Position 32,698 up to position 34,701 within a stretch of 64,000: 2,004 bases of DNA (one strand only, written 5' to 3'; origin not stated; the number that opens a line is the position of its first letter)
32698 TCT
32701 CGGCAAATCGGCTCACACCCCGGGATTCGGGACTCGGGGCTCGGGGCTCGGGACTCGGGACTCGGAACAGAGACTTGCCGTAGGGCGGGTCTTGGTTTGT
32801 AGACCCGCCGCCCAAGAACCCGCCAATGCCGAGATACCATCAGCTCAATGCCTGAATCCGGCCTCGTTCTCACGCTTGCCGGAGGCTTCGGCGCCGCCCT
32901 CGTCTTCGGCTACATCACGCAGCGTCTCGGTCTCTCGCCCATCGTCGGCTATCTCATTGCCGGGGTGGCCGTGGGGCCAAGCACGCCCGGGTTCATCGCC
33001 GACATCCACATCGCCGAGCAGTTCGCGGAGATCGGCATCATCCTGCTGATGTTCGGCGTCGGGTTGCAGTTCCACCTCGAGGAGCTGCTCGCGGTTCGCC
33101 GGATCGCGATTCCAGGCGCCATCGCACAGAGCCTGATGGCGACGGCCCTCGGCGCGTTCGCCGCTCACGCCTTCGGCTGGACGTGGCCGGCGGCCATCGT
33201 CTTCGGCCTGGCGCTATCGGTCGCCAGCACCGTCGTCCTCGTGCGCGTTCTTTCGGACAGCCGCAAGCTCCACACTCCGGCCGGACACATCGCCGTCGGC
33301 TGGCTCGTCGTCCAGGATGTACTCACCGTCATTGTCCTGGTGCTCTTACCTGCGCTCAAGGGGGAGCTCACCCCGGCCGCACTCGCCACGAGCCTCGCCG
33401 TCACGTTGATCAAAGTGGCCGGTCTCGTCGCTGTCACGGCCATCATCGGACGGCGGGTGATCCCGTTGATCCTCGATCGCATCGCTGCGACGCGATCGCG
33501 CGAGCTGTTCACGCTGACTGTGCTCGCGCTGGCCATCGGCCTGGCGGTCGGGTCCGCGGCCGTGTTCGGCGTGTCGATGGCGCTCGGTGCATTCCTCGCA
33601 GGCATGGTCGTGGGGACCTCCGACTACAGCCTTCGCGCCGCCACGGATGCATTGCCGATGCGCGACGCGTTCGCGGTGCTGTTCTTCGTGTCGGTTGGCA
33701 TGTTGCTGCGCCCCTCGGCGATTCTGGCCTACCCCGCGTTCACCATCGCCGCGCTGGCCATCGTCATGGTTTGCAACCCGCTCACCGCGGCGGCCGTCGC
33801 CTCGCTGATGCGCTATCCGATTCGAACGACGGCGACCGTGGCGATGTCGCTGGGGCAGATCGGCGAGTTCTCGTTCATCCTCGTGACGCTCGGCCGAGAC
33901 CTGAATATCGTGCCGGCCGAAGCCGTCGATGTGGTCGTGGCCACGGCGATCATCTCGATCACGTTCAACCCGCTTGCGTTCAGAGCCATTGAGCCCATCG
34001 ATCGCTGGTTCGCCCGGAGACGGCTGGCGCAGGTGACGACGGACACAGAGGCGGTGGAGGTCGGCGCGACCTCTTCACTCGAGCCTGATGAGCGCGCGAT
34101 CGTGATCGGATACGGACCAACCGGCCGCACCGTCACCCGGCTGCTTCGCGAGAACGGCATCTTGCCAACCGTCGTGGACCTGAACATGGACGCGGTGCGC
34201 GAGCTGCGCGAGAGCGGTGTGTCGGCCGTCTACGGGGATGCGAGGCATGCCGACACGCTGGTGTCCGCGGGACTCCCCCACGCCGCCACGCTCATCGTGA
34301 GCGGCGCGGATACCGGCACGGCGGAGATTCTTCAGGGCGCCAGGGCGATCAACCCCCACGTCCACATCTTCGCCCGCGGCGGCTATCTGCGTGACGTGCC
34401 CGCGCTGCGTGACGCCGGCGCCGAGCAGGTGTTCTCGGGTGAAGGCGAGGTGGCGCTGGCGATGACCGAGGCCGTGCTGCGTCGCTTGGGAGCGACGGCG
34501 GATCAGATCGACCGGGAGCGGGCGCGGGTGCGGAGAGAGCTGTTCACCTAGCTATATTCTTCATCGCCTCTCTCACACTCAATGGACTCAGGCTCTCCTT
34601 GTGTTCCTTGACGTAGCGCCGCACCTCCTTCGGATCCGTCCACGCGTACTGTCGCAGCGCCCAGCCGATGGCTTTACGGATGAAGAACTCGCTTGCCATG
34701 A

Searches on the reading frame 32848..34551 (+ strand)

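Call 90: search_protein_families(library=pfam, proteins=[window:32848-34551:+], max_evalue=0.00001)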
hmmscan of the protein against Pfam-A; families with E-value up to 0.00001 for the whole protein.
window:32848-34551:+ (567 aa): 2 families
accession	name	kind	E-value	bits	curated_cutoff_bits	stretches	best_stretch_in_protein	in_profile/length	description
PF00999.27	Na_H_Exchanger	-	1.2e-58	199.3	26.2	1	17-378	4-369/375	Sodium/hydrogen exchanger, transmembrane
PF02254.24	TrkA_N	-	8.8e-20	71.6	23.8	1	418-530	2-115/116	TrkA-N domain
